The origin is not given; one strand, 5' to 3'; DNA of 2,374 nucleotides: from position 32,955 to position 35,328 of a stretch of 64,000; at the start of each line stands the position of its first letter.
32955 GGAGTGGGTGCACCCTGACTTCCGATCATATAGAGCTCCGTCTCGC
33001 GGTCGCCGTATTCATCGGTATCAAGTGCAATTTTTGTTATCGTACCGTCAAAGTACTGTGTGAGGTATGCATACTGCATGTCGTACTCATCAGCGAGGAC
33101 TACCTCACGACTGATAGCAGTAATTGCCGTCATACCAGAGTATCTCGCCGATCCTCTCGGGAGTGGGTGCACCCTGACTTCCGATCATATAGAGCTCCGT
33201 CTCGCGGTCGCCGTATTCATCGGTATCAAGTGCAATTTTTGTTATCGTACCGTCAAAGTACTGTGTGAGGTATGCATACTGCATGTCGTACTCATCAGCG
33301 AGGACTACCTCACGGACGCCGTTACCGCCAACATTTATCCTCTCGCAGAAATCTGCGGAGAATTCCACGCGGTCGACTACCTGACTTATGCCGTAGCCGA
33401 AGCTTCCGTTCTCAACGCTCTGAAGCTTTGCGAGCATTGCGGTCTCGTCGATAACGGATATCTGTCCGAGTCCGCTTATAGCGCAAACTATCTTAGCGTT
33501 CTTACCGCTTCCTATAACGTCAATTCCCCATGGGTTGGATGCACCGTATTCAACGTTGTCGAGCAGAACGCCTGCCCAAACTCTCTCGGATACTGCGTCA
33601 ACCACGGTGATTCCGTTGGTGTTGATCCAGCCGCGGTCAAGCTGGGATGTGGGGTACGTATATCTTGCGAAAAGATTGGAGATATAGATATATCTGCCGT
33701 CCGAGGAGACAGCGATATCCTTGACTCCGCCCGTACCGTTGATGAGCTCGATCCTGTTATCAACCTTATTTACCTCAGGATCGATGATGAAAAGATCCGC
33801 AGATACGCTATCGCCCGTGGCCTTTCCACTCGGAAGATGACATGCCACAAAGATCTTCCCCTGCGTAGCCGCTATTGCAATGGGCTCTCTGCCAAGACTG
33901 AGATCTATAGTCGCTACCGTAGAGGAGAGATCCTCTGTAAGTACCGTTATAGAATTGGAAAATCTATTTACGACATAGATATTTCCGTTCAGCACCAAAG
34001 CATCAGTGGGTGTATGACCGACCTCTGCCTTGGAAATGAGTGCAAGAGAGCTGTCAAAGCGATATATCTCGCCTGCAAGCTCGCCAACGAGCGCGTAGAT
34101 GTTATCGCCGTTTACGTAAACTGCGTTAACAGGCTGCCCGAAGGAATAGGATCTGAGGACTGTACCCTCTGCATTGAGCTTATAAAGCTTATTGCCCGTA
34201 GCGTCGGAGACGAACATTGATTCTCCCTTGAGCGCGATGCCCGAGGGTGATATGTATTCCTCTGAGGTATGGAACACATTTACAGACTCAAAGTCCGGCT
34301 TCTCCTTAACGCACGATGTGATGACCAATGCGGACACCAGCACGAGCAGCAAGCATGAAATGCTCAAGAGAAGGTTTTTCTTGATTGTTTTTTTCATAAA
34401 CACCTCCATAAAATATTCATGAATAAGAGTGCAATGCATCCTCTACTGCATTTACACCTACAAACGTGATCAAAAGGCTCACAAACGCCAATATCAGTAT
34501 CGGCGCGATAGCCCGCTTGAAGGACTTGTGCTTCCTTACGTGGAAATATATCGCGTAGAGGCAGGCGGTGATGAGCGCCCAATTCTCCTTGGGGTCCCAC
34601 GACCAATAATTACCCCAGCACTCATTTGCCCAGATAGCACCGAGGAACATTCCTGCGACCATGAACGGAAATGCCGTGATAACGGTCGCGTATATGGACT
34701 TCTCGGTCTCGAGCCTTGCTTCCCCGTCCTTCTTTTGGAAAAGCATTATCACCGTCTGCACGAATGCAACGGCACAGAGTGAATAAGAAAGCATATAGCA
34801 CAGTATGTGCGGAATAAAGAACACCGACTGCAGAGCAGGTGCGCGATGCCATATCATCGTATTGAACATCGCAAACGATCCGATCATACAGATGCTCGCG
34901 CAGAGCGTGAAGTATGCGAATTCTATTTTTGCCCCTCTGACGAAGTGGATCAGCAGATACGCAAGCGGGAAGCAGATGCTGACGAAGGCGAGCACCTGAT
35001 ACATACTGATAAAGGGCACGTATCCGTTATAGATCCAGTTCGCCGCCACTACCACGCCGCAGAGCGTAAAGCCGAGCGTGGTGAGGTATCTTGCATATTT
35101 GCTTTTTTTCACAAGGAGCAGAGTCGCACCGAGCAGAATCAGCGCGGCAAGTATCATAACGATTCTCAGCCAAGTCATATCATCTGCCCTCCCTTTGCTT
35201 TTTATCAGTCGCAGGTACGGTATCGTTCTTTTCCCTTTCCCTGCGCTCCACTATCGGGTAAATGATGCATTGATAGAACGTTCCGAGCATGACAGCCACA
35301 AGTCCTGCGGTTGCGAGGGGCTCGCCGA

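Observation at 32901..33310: Perfect 205-bp tandem duplication breaks the propeller/di-haem peroxidase gene and creates a stop exactly at the junction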

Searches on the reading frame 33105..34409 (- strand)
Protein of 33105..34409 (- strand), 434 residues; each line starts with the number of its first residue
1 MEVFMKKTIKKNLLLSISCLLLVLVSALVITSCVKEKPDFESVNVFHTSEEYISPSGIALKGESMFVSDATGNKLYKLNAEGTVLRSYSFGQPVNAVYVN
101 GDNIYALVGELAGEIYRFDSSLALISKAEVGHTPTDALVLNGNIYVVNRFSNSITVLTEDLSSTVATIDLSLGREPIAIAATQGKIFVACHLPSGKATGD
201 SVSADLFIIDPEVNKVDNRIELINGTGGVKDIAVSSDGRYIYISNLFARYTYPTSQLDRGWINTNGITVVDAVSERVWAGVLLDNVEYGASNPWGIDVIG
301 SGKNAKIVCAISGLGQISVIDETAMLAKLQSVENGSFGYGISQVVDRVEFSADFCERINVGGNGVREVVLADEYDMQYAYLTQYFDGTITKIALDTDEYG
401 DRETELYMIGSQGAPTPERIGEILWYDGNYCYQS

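Call 10: find_encoding_contigs(protein=window:33105-34397:-, flank=3000, max_places=6)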
Protein window:33105-34397:- (430 aa): no gene with exactly this product is on record in the collection.

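Call 25: find_encoding_contigs(protein=window:33105-34409:-, flank=3000, max_places=10)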
Protein window:33105-34409:- (434 aa): no gene with exactly this product is on record in the collection.

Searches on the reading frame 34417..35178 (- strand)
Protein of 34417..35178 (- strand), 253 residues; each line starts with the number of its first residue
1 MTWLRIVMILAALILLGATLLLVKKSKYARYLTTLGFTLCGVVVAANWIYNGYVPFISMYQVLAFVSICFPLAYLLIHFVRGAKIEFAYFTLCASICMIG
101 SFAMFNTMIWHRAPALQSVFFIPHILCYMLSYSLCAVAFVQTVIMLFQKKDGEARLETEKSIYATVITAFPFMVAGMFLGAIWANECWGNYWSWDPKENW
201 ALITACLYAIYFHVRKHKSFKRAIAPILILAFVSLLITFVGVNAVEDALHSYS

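Call 6: search_protein_families(library=pfam, proteins=[window:34417-35178:-], max_evalue=0.01)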
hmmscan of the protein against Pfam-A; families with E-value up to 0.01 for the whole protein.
window:34417-35178:- (253 aa): 1 family
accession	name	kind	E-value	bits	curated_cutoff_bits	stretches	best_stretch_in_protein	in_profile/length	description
PF01578.25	Cytochrom_C_asm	-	6.5e-35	121.1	29.9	1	58-250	3-212/212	Cytochrome C assembly protein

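Call 13: find_encoding_contigs(protein=window:34417-35178:-, flank=6000, max_places=10)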
Protein window:34417-35178:- (253 aa): 11 contigs read that carry it; 9 places shown.
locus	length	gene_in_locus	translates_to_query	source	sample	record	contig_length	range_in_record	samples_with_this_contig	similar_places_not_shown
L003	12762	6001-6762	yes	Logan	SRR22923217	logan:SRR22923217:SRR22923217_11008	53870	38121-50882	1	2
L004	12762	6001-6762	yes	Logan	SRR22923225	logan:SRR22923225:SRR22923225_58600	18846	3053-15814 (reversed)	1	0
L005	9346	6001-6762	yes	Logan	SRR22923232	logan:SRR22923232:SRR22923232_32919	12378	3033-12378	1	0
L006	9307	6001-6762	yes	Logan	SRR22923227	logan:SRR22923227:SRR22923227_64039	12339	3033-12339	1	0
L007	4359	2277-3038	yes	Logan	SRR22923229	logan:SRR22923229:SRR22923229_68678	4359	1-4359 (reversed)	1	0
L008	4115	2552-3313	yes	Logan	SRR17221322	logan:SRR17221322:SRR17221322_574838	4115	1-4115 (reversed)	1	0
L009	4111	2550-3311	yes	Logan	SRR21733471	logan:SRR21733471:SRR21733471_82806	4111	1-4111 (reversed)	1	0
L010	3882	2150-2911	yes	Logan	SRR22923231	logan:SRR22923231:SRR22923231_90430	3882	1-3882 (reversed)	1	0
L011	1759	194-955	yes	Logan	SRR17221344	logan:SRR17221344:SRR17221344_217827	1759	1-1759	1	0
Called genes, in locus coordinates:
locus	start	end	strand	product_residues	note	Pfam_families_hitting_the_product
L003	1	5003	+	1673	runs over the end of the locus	PF06832:BiPBP_C (faint), PF07554:FIVAR, PF16820:PKD_3 (weak)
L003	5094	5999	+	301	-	PF05140:ResB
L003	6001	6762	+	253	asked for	PF01578:Cytochrom_C_asm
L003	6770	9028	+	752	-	PF03150:CCP_MauG (faint), PF13442:Cytochrome_CBB3 (faint), PF00034:Cytochrom_C (weak)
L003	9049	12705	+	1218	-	PF07676:PD40 (faint), PF26549:Tricorn_N (weak), PF18582:HZS_alpha, PF00754:F5_F8_type_C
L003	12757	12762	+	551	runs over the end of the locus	PF13620:CarboxypepD_reg, PF13715:CarbopepD_reg_2, PF16371:MetallophosN (faint), PF13620:CarboxypepD_reg (weak)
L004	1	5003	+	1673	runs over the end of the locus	PF06832:BiPBP_C (faint), PF07554:FIVAR, PF16820:PKD_3 (weak)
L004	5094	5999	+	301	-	PF05140:ResB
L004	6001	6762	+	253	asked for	PF01578:Cytochrom_C_asm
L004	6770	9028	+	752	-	PF03150:CCP_MauG (faint), PF13442:Cytochrome_CBB3 (faint), PF00034:Cytochrom_C (weak)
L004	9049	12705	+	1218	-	PF07676:PD40 (faint), PF26549:Tricorn_N (weak), PF18582:HZS_alpha, PF00754:F5_F8_type_C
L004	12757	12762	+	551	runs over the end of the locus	PF13620:CarboxypepD_reg, PF13715:CarbopepD_reg_2, PF16371:MetallophosN (faint), PF13620:CarboxypepD_reg (weak)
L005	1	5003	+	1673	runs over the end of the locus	PF06832:BiPBP_C (faint), PF07554:FIVAR, PF16820:PKD_3 (weak)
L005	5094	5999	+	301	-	PF05140:ResB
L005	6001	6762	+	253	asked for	PF01578:Cytochrom_C_asm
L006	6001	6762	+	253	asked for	PF01578:Cytochrom_C_asm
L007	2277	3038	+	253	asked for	PF01578:Cytochrom_C_asm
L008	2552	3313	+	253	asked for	PF01578:Cytochrom_C_asm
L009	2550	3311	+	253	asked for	PF01578:Cytochrom_C_asm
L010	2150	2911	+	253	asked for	PF01578:Cytochrom_C_asm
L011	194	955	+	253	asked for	PF01578:Cytochrom_C_asm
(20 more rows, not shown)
